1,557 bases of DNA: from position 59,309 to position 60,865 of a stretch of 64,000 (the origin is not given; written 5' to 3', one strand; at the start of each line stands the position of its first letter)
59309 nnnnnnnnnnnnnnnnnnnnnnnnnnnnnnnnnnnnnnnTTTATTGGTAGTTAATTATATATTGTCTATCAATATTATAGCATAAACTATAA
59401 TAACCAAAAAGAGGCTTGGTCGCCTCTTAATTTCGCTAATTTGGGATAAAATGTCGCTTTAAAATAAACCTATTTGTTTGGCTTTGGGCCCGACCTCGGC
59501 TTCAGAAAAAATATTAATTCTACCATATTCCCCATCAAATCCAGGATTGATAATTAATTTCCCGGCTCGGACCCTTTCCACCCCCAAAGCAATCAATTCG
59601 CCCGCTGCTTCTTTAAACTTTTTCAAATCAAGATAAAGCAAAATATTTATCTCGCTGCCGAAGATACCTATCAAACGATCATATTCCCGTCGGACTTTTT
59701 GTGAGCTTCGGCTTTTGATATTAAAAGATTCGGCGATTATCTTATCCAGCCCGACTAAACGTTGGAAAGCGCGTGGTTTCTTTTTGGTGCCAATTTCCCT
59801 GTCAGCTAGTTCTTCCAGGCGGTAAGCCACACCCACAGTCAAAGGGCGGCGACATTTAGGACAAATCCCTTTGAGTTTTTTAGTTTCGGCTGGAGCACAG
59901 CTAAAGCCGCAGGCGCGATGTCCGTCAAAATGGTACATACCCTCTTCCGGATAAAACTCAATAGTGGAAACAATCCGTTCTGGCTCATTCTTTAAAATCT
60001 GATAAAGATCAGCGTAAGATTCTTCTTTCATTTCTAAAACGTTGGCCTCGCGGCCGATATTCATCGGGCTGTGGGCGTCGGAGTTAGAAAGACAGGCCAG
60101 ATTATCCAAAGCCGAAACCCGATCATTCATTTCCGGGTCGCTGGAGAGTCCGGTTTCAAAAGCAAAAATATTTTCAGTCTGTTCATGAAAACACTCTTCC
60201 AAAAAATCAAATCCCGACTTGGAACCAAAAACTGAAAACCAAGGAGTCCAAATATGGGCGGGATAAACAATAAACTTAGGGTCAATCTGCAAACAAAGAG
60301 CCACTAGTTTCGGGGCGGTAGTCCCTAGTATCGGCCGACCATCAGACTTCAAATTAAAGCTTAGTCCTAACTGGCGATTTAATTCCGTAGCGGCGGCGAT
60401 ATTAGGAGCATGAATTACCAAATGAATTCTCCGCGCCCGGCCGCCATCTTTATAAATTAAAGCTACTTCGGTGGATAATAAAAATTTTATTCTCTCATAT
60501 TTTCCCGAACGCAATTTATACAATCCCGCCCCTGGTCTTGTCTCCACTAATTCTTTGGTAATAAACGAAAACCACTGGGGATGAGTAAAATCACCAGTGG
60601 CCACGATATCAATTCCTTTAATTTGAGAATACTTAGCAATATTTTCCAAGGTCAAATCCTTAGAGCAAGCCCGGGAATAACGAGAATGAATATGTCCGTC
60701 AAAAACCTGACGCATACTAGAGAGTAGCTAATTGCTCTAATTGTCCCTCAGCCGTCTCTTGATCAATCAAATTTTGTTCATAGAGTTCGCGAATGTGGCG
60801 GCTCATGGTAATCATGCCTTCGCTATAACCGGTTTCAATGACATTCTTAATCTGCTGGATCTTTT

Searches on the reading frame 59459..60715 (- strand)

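Call 22: search_protein_families(library=pfam, proteins=[window:59459-60715:-], max_evalue=1)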
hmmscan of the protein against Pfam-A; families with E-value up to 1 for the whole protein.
window:59459-60715:- (418 aa): 1 family
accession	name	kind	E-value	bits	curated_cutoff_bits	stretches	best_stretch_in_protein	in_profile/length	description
PF13263.12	PHP_C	-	0.00022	21.1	21.3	1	205-242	15-52/56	PHP-associated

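Call 60: search_protein_families(library=ncbifam, proteins=[window:59459-60715:-], max_evalue=0.01)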
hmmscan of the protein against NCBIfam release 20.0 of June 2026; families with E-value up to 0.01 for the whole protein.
window:59459-60715:- (418 aa): 1 family
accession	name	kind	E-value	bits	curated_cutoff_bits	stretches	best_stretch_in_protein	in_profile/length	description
TIGR00375.1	TIGR00375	hypoth_equivalog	3.7e-49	168.1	326.6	1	7-400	4-374/374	TIGR00375 family protein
